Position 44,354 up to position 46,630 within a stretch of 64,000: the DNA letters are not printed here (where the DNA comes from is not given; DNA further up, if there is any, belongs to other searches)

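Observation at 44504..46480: Minimal Mfd: RID plus translocase only, lacking both the UvrA-recruiting D1a/D2 module and the autoinhibitory D7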

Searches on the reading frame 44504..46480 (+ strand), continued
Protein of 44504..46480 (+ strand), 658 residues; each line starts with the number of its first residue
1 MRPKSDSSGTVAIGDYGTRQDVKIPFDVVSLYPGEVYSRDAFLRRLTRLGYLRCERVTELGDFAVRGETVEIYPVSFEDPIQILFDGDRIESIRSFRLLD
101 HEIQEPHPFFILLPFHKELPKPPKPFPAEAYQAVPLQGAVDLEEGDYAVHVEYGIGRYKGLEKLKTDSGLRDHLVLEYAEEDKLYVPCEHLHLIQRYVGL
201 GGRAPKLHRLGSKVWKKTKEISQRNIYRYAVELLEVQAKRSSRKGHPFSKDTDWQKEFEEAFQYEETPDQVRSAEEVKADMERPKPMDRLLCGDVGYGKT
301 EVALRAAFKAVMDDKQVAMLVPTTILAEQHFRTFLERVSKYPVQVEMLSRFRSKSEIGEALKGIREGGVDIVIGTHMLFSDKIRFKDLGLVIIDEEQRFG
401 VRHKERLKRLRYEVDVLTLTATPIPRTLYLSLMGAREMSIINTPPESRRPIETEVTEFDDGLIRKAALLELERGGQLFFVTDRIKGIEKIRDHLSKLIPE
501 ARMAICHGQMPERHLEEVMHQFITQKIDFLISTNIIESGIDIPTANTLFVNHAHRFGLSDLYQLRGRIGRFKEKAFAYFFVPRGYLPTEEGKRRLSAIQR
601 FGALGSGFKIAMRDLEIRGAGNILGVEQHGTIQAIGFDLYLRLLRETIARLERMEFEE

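Call 54: find_homologous_proteins(query=L034:9860-11830:+, max_evalue=1e-20)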
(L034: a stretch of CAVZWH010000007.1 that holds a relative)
Query L034:9860-11830:+ (656 aa): 8000 proteins with E <= 1e-20 among 8000 candidates; the best 120 are listed.
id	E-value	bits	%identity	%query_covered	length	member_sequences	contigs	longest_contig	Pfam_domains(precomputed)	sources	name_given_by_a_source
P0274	0.0e+0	1424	100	100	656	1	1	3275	PF02559.23,PF00270.36,PF00176.30,PF17757.7,PF00271.38,PF22590.3,PF04851.22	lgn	-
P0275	0.0e+0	1293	88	100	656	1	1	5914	PF02559.23,PF00270.36,PF17757.7,PF00271.38,PF22590.3,PF04851.22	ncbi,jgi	ncbi:MAG: helicase-related protein [Candidatus Staskawiczbacteria bacterium]|jgi:transcription-repai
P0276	0.0e+0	1273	85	100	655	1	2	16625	PF02559.23,PF00270.36,PF17757.7,PF00271.38,PF22590.3,PF04851.22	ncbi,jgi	ncbi:MAG: helicase-related protein [Candidatus Staskawiczbacteria bacterium]|jgi:transcription-repai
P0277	0.0e+0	1265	86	100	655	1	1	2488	PF02559.23,PF00270.36,PF17757.7,PF00271.38,PF22590.3,PF04851.22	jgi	jgi:transcription-repair coupling factor (superfamily II helicase)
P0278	0.0e+0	1264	86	100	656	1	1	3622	PF02559.23,PF00270.36,PF17757.7,PF00271.38,PF22590.3,PF04851.22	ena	-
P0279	0.0e+0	1264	86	100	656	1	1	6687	PF02559.23,PF00270.36,PF17757.7,PF00271.38,PF22590.3,PF04851.22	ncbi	-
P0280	0.0e+0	1245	84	99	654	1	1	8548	PF02559.23,PF00270.36,PF14814.12,PF17757.7,PF00271.38,PF22590.3,PF04851.22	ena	-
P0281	0.0e+0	1243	86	100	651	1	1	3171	PF02559.23,PF00270.36,PF17757.7,PF00271.38,PF22590.3,PF04851.22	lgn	-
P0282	0.0e+0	1240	84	99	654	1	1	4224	PF02559.23,PF00270.36,PF14814.12,PF17757.7,PF00271.38,PF22590.3,PF04851.22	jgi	-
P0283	0.0e+0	1230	84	100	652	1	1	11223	PF02559.23,PF00270.36,PF14814.12,PF17757.7,PF00271.38,PF22590.3,PF04851.22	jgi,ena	-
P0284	0.0e+0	1227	84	99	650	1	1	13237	PF02559.23,PF00270.36,PF14814.12,PF17757.7,PF00271.38,PF22590.3,PF04851.22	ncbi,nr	ncbi:MAG: helicase-related protein [Candidatus Staskawiczbacteria bacterium]|nr:helicase-related pro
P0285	0.0e+0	1221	81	100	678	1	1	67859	PF02559.23,PF00270.36,PF17757.7,PF00271.38,PF22590.3,PF04851.22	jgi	jgi:transcription-repair coupling factor (superfamily II helicase)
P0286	0.0e+0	1220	82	100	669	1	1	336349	PF02559.23,PF00270.36,PF17757.7,PF00271.38,PF22590.3,PF04851.22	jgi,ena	jgi:transcription-repair coupling factor (superfamily II helicase)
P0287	0.0e+0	1220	82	100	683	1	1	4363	PF02559.23,PF00270.36,PF17757.7,PF00271.38,PF22590.3,PF04851.22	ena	-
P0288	0.0e+0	1219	83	99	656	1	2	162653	PF02559.23,PF00270.36,PF17757.7,PF00271.38,PF22590.3,PF04851.22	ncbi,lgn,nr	ncbi:MAG: helicase-related protein [Candidatus Staskawiczbacteria bacterium]|nr:helicase-related pro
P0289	0.0e+0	1218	82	100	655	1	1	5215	PF02559.23,PF00270.36,PF17757.7,PF00271.38,PF22590.3,PF04851.22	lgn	-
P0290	0.0e+0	1216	83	99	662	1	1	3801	PF02559.23,PF00270.36,PF17757.7,PF00271.38,PF04851.22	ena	-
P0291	0.0e+0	1213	81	100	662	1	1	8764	PF02559.23,PF00270.36,PF17757.7,PF00271.38,PF04851.22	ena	-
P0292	0.0e+0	1212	82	99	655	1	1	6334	PF02559.23,PF00270.36,PF17757.7,PF16203.12,PF00271.38,PF04851.22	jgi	jgi:transcription-repair coupling factor (superfamily II helicase)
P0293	0.0e+0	1209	81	100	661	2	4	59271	PF02559.23,PF00270.36,PF17757.7,PF00271.38,PF22590.3,PF04851.22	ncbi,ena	-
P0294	0.0e+0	1208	82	100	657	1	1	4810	PF02559.23,PF00270.36,PF17757.7,PF00271.38,PF22590.3,PF04851.22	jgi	jgi:transcription-repair coupling factor (superfamily II helicase)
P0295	0.0e+0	1207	82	100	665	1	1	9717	PF02559.23,PF00270.36,PF14814.12,PF17757.7,PF00271.38,PF22590.3,PF04851.22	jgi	jgi:transcription-repair coupling factor (superfamily II helicase)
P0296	0.0e+0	1205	82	99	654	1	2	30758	PF02559.23,PF00270.36,PF17757.7,PF00271.38,PF04851.22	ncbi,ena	ncbi:MAG: DEAD/DEAH box helicase [Candidatus Staskawiczbacteria bacterium]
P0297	0.0e+0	1204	82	99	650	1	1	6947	PF02559.23,PF00270.36,PF17757.7,PF00271.38,PF22590.3,PF04851.22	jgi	jgi:transcription-repair coupling factor (superfamily II helicase)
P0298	0.0e+0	1203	82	99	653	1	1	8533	PF02559.23,PF00270.36,PF17757.7,PF00271.38,PF22590.3,PF04851.22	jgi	jgi:transcription-repair coupling factor (superfamily II helicase)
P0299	0.0e+0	1201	81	100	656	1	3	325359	PF02559.23,PF00270.36,PF17757.7,PF00271.38,PF22590.3,PF04851.22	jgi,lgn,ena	-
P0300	0.0e+0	1201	81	99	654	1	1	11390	PF02559.23,PF00270.36,PF17757.7,PF00271.38,PF04851.22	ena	-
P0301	0.0e+0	1201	82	100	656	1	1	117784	PF02559.23,PF00270.36,PF17757.7,PF00271.38,PF22590.3,PF04851.22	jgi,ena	-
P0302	0.0e+0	1197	81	100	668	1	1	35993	PF02559.23,PF00270.36,PF17757.7,PF00271.38,PF22590.3,PF04851.22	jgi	-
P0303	0.0e+0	1196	81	99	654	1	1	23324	PF02559.23,PF00270.36,PF17757.7,PF00271.38,PF04851.22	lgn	-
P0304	0.0e+0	1195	81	100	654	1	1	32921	PF02559.23,PF00270.36,PF17757.7,PF00271.38,PF04851.22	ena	-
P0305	0.0e+0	1194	83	100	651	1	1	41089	PF02559.23,PF00270.36,PF14814.12,PF17757.7,PF00271.38,PF04851.22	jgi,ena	-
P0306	0.0e+0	1193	81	100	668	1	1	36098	PF02559.23,PF00270.36,PF17757.7,PF00271.38,PF22590.3,PF04851.22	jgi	-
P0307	0.0e+0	1192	81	100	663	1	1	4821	PF02559.23,PF00270.36,PF17757.7,PF00271.38,PF04851.22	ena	-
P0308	0.0e+0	1191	82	100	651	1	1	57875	PF02559.23,PF00270.36,PF14814.12,PF17757.7,PF00271.38,PF04851.22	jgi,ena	-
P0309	0.0e+0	1190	80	99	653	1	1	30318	PF02559.23,PF00270.36,PF17757.7,PF00271.38,PF04851.22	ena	-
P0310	0.0e+0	1188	81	99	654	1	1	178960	PF02559.23,PF00270.36,PF17757.7,PF00271.38,PF22590.3,PF04851.22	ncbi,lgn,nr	ncbi:MAG: helicase-related protein [Candidatus Staskawiczbacteria bacterium]|nr:helicase-related pro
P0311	0.0e+0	1187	79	100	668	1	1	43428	PF02559.23,PF00270.36,PF17757.7,PF00271.38,PF04851.22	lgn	-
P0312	0.0e+0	1187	80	100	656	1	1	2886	PF02559.23,PF00270.36,PF17757.7,PF00271.38,PF04851.22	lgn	-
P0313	0.0e+0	1187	79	100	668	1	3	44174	PF02559.23,PF00270.36,PF17757.7,PF00271.38,PF22590.3,PF04851.22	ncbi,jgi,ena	-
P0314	0.0e+0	1186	81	100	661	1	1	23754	PF02559.23,PF00270.36,PF17757.7,PF16203.12,PF00271.38,PF04851.22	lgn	-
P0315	0.0e+0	1186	81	99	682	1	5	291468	PF02559.23,PF00270.36,PF17757.7,PF00271.38,PF04851.22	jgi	jgi:transcription-repair coupling factor (superfamily II helicase)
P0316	0.0e+0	1186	80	100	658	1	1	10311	PF02559.23,PF00270.36,PF17757.7,PF00271.38,PF22590.3,PF04851.22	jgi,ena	-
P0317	0.0e+0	1183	79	100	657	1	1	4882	PF02559.23,PF00270.36,PF17757.7,PF00271.38,PF04851.22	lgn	-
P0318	0.0e+0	1182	81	99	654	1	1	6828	PF02559.23,PF00270.36,PF14814.12,PF17757.7,PF00271.38,PF04851.22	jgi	jgi:transcription-repair coupling factor (superfamily II helicase)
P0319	0.0e+0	1182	80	100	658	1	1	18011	PF02559.23,PF00270.36,PF17757.7,PF00271.38,PF22590.3,PF04851.22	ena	-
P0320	0.0e+0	1181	79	99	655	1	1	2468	PF02559.23,PF00270.36,PF17757.7,PF00271.38,PF22590.3,PF04851.22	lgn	-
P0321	0.0e+0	1180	80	99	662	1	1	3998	PF02559.23,PF00270.36,PF17757.7,PF00271.38,PF04851.22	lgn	-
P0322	0.0e+0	1180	79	100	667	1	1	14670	PF02559.23,PF00270.36,PF17757.7,PF00271.38,PF22590.3,PF04851.22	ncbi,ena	-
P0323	0.0e+0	1179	79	100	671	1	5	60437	PF02559.23,PF00270.36,PF17757.7,PF00271.38,PF22590.3,PF04851.22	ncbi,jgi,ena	-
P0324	0.0e+0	1178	81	100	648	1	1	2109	PF02559.23,PF00270.36,PF17757.7,PF00271.38,PF04851.22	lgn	-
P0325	0.0e+0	1177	79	100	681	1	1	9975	PF02559.23,PF00270.36,PF17757.7,PF00271.38,PF04851.22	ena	-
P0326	0.0e+0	1176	79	100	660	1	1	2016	PF02559.23,PF00270.36,PF17757.7,PF00271.38,PF04851.22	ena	-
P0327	0.0e+0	1176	79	100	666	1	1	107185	PF02559.23,PF00270.36,PF17757.7,PF00271.38,PF04851.22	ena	-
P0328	0.0e+0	1175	79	99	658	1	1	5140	PF02559.23,PF00270.36,PF17757.7,PF00271.38,PF04851.22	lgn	-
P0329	0.0e+0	1174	81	100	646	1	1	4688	PF02559.23,PF00270.36,PF14814.12,PF17757.7,PF00271.38,PF04851.22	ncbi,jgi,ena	-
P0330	0.0e+0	1173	80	99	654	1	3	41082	PF02559.23,PF00270.36,PF17757.7,PF00271.38,PF04851.22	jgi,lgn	jgi:transcription-repair coupling factor (superfamily II helicase)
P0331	0.0e+0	1173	78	100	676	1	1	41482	PF02559.23,PF00270.36,PF14814.12,PF17757.7,PF00271.38,PF04851.22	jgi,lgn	jgi:transcription-repair coupling factor (superfamily II helicase)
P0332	0.0e+0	1170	81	100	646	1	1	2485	PF02559.23,PF00270.36,PF14814.12,PF17757.7,PF00271.38,PF04851.22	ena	-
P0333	0.0e+0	1170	81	99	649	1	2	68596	PF02559.23,PF00270.36,PF17757.7,PF00271.38,PF22590.3,PF04851.22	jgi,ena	-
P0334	0.0e+0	1169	78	100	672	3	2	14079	PF02559.23,PF00270.36,PF17757.7,PF00271.38,PF22590.3,PF04851.22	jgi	-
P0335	0.0e+0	1169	80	99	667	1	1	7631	PF02559.23,PF00270.36,PF17757.7,PF00271.38,PF04851.22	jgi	-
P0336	0.0e+0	1168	80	99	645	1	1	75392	PF02559.23,PF00270.36,PF17757.7,PF00271.38,PF22590.3,PF04851.22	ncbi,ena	-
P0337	0.0e+0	1166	79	100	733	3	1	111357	PF02559.23,PF00270.36,PF17757.7,PF00271.38,PF04851.22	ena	-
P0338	0.0e+0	1165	80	100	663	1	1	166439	PF02559.23,PF00270.36,PF17757.7,PF00271.38,PF22590.3,PF04851.22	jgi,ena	-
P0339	0.0e+0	1163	78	99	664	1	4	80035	PF02559.23,PF00270.36,PF14814.12,PF17757.7,PF00271.38,PF22590.3,PF04851.22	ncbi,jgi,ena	-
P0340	0.0e+0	1163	79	100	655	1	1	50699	PF02559.23,PF00270.36,PF14814.12,PF17757.7,PF00271.38,PF22590.3,PF04851.22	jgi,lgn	jgi:transcription-repair coupling factor (superfamily II helicase)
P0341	0.0e+0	1162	79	99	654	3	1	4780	PF02559.23,PF00270.36,PF17757.7,PF00271.38,PF04851.22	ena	-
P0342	0.0e+0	1161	79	99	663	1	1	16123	PF02559.23,PF00270.36,PF17757.7,PF00271.38,PF22590.3,PF04851.22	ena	-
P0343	0.0e+0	1161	79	99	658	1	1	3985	PF02559.23,PF00270.36,PF17757.7,PF00271.38,PF22590.3,PF04851.22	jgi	-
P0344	0.0e+0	1159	78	100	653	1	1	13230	PF02559.23,PF00270.36,PF14814.12,PF17757.7,PF00271.38,PF04851.22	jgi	jgi:transcription-repair coupling factor (superfamily II helicase)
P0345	0.0e+0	1159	79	100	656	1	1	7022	PF02559.23,PF00270.36,PF17757.7,PF00271.38,PF22590.3,PF04851.22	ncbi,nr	ncbi:MAG: helicase-related protein [Candidatus Staskawiczbacteria bacterium]|nr:helicase-related pro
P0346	0.0e+0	1158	78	99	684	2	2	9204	PF02559.23,PF00270.36,PF17757.7,PF00271.38,PF22590.3,PF04851.22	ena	-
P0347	0.0e+0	1157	78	99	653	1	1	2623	PF02559.23,PF00270.36,PF17757.7,PF00271.38,PF22590.3,PF04851.22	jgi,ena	-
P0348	0.0e+0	1156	78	100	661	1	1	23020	PF02559.23,PF00270.36,PF14814.12,PF17757.7,PF00271.38,PF04851.22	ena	-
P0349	0.0e+0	1155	79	98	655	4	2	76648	PF02559.23,PF00270.36,PF17757.7,PF00271.38,PF22590.3,PF04851.22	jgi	jgi:transcription-repair coupling factor (superfamily II helicase)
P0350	0.0e+0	1154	79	99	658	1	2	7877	PF02559.23,PF00270.36,PF14814.12,PF17757.7,PF00271.38,PF22590.3,PF04851.22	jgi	-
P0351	0.0e+0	1153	78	100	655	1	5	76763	PF02559.23,PF00270.36,PF14814.12,PF17757.7,PF00271.38,PF22590.3,PF04851.22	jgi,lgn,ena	-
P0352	0.0e+0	1153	78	99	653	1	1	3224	PF02559.23,PF00270.36,PF17757.7,PF00271.38,PF22590.3,PF04851.22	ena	-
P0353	0.0e+0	1153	77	100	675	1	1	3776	PF02559.23,PF00270.36,PF17757.7,PF00271.38,PF04851.22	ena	-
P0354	0.0e+0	1152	79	99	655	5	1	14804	PF02559.23,PF00270.36,PF14814.12,PF17757.7,PF00271.38,PF22590.3,PF04851.22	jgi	-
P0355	0.0e+0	1151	77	99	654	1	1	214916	PF02559.23,PF00270.36,PF17757.7,PF00271.38,PF04851.22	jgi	jgi:transcription-repair coupling factor (superfamily II helicase)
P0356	0.0e+0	1150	78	99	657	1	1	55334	PF02559.23,PF00270.36,PF17757.7,PF00271.38,PF04851.22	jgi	jgi:transcription-repair coupling factor (superfamily II helicase)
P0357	0.0e+0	1150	78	99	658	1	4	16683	PF02559.23,PF00270.36,PF17757.7,PF00271.38,PF22590.3,PF04851.22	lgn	-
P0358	0.0e+0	1149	79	99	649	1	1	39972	PF02559.23,PF00270.36,PF14814.12,PF17757.7,PF00271.38,PF04851.22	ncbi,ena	-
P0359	0.0e+0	1149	78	100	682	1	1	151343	PF02559.23,PF00270.36,PF17757.7,PF00271.38,PF04851.22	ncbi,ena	-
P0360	0.0e+0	1148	78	98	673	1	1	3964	PF02559.23,PF00270.36,PF17757.7,PF00271.38,PF04851.22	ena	-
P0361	0.0e+0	1148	76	100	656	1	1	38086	PF02559.23,PF00270.36,PF17757.7,PF00271.38,PF04851.22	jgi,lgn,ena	-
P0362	0.0e+0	1146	77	100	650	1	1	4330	PF02559.23,PF00270.36,PF17757.7,PF00271.38,PF04851.22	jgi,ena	-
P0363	0.0e+0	1145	78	99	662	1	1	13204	PF02559.23,PF00270.36,PF17757.7,PF00271.38,PF04851.22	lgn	-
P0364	0.0e+0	1145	77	100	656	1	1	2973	PF02559.23,PF00270.36,PF17757.7,PF00271.38,PF22590.3,PF04851.22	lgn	-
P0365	0.0e+0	1145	77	100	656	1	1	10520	PF02559.23,PF00270.36,PF17757.7,PF00271.38,PF22590.3,PF04851.22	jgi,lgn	-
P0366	0.0e+0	1144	77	100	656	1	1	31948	PF02559.23,PF00270.36,PF17757.7,PF00271.38,PF22590.3,PF04851.22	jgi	-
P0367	0.0e+0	1144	77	100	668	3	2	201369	PF02559.23,PF00270.36,PF14814.12,PF17757.7,PF00271.38,PF04851.22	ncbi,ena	-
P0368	0.0e+0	1144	78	99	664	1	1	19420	PF02559.23,PF00270.36,PF17757.7,PF00271.38,PF22590.3,PF04851.22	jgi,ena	jgi:transcription-repair coupling factor (superfamily II helicase)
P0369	0.0e+0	1144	77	100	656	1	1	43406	PF02559.23,PF00270.36,PF17757.7,PF00271.38,PF22590.3,PF04851.22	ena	-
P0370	0.0e+0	1144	77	100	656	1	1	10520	PF02559.23,PF00270.36,PF17757.7,PF00271.38,PF22590.3,PF04851.22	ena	-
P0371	0.0e+0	1144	76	100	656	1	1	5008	PF02559.23,PF00270.36,PF17757.7,PF00271.38,PF22590.3,PF04851.22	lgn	-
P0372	0.0e+0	1143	76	100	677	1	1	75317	PF02559.23,PF00270.36,PF17757.7,PF00271.38,PF04851.22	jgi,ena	-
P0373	0.0e+0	1143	77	100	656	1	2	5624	PF02559.23,PF00270.36,PF17757.7,PF00271.38,PF22590.3,PF04851.22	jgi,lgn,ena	-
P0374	0.0e+0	1142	77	100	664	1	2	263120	PF02559.23,PF00270.36,PF17757.7,PF00271.38,PF04851.22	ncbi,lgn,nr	ncbi:MAG: helicase-related protein [Candidatus Staskawiczbacteria bacterium]|nr:helicase-related pro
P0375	0.0e+0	1142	77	99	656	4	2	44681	PF02559.23,PF00270.36,PF17757.7,PF00271.38,PF22590.3,PF04851.22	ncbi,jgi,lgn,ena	-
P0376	0.0e+0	1142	77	100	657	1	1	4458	PF02559.23,PF00270.36,PF14814.12,PF17757.7,PF00271.38,PF22590.3,PF04851.22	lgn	-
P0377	0.0e+0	1141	76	100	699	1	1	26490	PF02559.23,PF00270.36,PF17757.7,PF00271.38,PF22590.3,PF04851.22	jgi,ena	-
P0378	0.0e+0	1141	77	99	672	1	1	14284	PF02559.23,PF00270.36,PF17757.7,PF00271.38,PF04851.22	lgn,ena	-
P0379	0.0e+0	1138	77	100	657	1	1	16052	PF02559.23,PF00270.36,PF17757.7,PF00271.38,PF04851.22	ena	-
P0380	0.0e+0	1138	77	100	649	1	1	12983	PF02559.23,PF00270.36,PF17757.7,PF00271.38,PF22590.3,PF04851.22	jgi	jgi:transcription-repair coupling factor (superfamily II helicase)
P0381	0.0e+0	1137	77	99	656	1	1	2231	PF02559.23,PF00270.36,PF17757.7,PF00271.38,PF22590.3,PF04851.22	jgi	-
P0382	0.0e+0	1137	78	100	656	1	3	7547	PF02559.23,PF00270.36,PF17757.7,PF00271.38,PF22590.3,PF04851.22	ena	-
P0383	0.0e+0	1136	77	100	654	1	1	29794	PF02559.23,PF00270.36,PF17757.7,PF00271.38,PF22590.3,PF04851.22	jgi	jgi:transcription-repair coupling factor (superfamily II helicase)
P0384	0.0e+0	1135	77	100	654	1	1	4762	PF02559.23,PF00270.36,PF17757.7,PF00271.38,PF22590.3,PF04851.22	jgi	-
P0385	0.0e+0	1134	78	100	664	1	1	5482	PF02559.23,PF00270.36,PF17757.7,PF16203.12,PF00271.38,PF22590.3,PF04851.22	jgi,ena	-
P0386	0.0e+0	1134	77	100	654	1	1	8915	PF02559.23,PF00270.36,PF17757.7,PF00271.38,PF22590.3,PF04851.22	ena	-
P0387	0.0e+0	1134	77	99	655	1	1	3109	PF02559.23,PF00270.36,PF14814.12,PF17757.7,PF00271.38,PF22590.3,PF04851.22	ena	-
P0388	0.0e+0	1134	77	99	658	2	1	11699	PF02559.23,PF00270.36,PF00176.30,PF17757.7,PF00271.38,PF22590.3,PF04851.22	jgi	-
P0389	0.0e+0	1133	77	100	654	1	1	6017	PF02559.23,PF00270.36,PF17757.7,PF00271.38,PF22590.3,PF04851.22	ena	-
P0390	0.0e+0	1133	77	100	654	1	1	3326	PF02559.23,PF00270.36,PF17757.7,PF00271.38,PF22590.3,PF04851.22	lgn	-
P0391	0.0e+0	1131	76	98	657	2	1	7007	PF02559.23,PF00270.36,PF14814.12,PF17757.7,PF00271.38,PF22590.3,PF04851.22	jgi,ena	-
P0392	0.0e+0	1130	76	100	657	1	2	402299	PF02559.23,PF00270.36,PF17757.7,PF00271.38,PF04851.22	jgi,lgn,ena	-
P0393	0.0e+0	1130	77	100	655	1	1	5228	PF02559.23,PF00270.36,PF17757.7,PF00271.38,PF22590.3,PF04851.22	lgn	-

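Call 57: find_related_loci(query=window:44504-46480:+, collection=metagenome_contigs, flank=10000)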
Query window:44504-46480:+ (658 aa) in metagenome_contigs; peptide patterns used: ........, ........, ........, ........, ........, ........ (x = any residue, [..] = any of these).
151 stretches matched a pattern; 25 encode a relative of the query (tblastn E <= 1e-3); 25 distinct loci.
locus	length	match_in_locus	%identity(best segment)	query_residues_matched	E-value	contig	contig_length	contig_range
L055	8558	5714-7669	69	1-655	0e+0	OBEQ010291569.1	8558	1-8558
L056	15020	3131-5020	56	22-654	0e+0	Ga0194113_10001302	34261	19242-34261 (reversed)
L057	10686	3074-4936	49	26-652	0e+0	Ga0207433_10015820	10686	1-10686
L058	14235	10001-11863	49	26-652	0e+0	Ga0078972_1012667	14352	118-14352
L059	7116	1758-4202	57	25-652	0e+0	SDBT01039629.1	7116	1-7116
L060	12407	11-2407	54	34-656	0e+0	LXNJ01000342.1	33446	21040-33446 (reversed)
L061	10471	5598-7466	46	26-654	0e+0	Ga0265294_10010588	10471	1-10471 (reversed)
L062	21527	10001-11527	56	142-652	2e-180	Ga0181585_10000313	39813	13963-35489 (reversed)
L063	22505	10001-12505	52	44-657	3e-178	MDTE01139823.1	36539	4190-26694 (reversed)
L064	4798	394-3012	52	30-650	0e+0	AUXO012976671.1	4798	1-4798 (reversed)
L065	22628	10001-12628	52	28-648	2e-176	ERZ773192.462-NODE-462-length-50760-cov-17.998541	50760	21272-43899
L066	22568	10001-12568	54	31-651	3e-169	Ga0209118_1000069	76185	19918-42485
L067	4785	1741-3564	40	27-656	2e-163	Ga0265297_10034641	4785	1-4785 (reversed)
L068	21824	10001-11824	41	27-652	9e-159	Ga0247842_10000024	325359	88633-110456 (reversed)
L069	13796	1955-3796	40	27-650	2e-158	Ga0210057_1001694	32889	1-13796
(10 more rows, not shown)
